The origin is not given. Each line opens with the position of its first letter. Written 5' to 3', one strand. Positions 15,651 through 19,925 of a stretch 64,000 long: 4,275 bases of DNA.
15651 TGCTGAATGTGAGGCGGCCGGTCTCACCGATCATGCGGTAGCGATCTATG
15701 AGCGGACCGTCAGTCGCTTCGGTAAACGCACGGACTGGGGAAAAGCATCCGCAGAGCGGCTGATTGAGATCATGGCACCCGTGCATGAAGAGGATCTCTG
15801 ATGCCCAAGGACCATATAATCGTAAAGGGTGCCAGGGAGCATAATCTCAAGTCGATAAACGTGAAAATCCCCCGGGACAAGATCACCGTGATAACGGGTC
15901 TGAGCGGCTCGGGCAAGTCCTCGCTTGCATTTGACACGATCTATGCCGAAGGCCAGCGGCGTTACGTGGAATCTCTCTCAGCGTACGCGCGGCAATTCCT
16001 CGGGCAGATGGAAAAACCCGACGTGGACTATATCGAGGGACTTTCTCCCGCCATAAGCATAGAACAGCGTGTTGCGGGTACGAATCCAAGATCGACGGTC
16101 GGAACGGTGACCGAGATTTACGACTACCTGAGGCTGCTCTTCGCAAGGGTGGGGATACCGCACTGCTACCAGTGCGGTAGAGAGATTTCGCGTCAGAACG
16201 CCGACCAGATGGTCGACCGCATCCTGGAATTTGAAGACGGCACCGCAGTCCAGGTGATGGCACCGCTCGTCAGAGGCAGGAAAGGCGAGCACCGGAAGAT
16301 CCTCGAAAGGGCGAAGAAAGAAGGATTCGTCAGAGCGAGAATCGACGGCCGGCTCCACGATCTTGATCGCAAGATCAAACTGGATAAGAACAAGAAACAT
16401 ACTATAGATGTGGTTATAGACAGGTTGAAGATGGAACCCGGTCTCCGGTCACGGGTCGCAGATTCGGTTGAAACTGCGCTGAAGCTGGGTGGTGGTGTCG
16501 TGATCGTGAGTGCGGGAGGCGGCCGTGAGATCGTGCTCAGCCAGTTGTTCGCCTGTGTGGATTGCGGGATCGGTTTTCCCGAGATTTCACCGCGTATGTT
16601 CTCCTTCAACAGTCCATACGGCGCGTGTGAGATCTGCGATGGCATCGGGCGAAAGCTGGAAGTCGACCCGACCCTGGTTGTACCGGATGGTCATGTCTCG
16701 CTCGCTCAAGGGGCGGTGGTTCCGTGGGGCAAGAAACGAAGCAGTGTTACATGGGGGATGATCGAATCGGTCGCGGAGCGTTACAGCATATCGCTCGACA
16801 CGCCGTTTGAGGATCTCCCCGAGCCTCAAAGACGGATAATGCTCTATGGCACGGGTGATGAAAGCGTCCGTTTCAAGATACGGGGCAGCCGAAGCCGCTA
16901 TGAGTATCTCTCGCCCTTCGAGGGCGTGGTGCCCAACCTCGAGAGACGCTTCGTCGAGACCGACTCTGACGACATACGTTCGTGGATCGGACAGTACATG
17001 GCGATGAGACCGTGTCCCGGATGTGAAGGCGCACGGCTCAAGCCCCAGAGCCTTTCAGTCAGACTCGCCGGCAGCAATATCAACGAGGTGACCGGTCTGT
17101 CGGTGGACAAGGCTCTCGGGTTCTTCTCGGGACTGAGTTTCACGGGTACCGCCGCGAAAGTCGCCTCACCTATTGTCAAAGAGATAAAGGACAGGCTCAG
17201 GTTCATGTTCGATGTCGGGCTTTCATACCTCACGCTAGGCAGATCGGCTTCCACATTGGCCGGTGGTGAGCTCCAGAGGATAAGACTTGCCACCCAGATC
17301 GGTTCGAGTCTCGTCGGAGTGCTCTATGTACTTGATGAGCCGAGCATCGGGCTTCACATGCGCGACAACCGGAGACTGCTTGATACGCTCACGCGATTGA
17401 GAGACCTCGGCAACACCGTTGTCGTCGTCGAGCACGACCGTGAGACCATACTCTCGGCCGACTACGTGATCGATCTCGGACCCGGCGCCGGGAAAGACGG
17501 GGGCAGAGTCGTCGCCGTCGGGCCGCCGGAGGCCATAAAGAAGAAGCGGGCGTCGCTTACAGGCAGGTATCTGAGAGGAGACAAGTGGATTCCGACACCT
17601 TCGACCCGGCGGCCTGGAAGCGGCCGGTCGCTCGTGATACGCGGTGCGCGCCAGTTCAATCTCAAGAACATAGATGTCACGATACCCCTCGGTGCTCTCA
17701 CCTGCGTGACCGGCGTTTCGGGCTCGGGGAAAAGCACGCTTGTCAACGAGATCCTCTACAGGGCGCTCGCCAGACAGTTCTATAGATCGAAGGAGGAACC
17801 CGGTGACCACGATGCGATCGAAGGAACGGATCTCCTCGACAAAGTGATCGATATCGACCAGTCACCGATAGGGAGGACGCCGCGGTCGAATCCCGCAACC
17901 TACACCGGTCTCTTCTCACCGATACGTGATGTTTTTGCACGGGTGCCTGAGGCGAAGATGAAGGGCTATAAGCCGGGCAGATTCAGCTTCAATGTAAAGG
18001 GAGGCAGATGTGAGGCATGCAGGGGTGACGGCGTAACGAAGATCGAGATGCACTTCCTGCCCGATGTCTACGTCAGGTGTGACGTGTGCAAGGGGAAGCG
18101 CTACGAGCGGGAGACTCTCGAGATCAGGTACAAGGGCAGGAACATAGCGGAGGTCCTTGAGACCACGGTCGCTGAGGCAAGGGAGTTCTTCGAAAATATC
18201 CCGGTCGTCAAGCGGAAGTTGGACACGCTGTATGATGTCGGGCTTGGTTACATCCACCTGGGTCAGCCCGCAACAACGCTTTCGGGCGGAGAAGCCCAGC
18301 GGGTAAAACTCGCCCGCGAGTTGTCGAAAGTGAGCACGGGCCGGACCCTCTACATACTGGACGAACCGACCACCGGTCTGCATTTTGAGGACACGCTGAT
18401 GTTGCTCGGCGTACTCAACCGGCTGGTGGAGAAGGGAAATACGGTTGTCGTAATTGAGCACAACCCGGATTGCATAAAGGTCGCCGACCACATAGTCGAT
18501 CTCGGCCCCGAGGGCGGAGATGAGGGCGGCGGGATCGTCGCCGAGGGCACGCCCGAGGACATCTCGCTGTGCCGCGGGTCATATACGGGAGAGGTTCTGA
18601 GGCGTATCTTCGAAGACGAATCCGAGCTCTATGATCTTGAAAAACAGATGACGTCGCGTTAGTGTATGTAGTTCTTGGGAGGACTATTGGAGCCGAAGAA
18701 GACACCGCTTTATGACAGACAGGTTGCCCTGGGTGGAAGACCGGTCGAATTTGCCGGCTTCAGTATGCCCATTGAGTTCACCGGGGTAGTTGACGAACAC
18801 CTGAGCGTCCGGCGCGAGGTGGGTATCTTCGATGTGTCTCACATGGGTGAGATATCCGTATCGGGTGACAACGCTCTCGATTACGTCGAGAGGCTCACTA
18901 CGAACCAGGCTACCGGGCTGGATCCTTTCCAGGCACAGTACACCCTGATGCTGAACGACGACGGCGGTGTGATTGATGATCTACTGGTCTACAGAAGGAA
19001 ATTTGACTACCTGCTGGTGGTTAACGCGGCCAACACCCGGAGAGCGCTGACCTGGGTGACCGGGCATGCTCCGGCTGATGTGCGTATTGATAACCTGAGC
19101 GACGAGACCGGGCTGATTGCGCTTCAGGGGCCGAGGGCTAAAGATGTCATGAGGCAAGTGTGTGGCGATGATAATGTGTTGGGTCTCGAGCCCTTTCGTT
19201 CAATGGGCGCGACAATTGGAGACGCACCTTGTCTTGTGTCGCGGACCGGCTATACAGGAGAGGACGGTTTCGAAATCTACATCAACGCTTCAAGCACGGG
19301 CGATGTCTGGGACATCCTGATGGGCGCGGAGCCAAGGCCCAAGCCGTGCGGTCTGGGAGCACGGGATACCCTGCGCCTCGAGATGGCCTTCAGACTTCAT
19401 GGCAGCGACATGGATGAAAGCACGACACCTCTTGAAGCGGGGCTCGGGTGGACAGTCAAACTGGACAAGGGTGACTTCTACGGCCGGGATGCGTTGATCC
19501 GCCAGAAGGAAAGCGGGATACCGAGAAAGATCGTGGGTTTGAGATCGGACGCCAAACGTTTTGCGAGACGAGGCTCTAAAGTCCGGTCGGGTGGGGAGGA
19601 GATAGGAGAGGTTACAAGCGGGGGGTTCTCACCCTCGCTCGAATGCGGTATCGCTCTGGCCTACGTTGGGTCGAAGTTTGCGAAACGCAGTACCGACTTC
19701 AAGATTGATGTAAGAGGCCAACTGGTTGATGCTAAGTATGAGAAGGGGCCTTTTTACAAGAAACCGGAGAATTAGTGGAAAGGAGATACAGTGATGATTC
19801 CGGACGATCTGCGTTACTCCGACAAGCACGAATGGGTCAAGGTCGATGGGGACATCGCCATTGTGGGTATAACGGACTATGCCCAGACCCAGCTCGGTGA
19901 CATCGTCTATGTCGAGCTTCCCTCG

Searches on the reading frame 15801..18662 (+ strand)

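Call 7: search_protein_families(library=pfam, proteins=[window:15801-18662:+], max_evalue=0.001)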
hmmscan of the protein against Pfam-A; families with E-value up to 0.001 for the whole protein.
window:15801-18662:+ (953 aa): 17 families
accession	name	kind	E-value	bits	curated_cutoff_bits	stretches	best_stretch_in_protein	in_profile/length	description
PF17760.6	UvrA_inter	-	1.5e-40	137.9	23.3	1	132-237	1-106/109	UvrA interaction domain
PF17755.6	UvrA_DNA-bind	-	2.4e-37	128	23.2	1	289-397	1-109/110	UvrA DNA-binding domain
PF00005.33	ABC_tran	-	4.9e-20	73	25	1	811-858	93-137/137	ABC transporter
PF02463.25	SMC_N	-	6e-09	36.1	40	0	14-49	13-47/220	RecF/RecN/SMC N terminal domain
PF13555.12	AAA_29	-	3.2e-08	33.6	27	0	629-648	20-39/61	P-loop containing region of AAA domain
PF13191.12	AAA_16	-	3.7e-08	34.5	32.6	0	633-664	26-57/167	AAA ATPase domain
PF13476.12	AAA_23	-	9.9e-08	33.3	27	0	610-665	1-52/201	AAA domain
PF03193.22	RsgA_GTPase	-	5.7e-07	30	30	0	632-670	107-146/174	RsgA GTPase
PF13304.12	AAA_21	-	1.9e-06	28.6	27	0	845-874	256-285/304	AAA domain, putative AbiEii toxin, Type IV TA system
PF20703.3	nSTAND1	-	8.5e-06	26.1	27.1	0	12-43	19-50/379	Novel STAND NTPase 1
PF13401.12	AAA_22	-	3.9e-05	24.4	27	0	633-656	7-30/130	AAA domain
PF01637.24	ATPase_2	-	6e-05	23.4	33.2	0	12-53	4-47/225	ATPase domain predominantly from Archaea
PF13481.12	AAA_25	-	9e-05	22.6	27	0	624-652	26-54/195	AAA domain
PF20720.3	nSTAND3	-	0.00024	21.3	27.2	0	636-660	22-46/155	Novel STAND NTPase 3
PF06745.19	ATPase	-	0.00041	20.2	26.6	0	628-657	16-45/231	KaiC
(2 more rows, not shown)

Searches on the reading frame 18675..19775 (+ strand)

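Call 7: search_protein_families(library=pfam, proteins=[window:18675-19775:+], max_evalue=0.001)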
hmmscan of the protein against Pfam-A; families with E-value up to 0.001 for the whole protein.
window:18675-19775:+ (366 aa): 2 families
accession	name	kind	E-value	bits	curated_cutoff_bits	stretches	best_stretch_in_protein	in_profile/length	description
PF01571.26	GCV_T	-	4e-85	285.6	25.6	1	12-260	1-255/255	Aminomethyltransferase folate-binding domain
PF08669.17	GCV_T_C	-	5.2e-21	74.8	25.9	1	284-362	1-80/80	Glycine cleavage T-protein C-terminal barrel domain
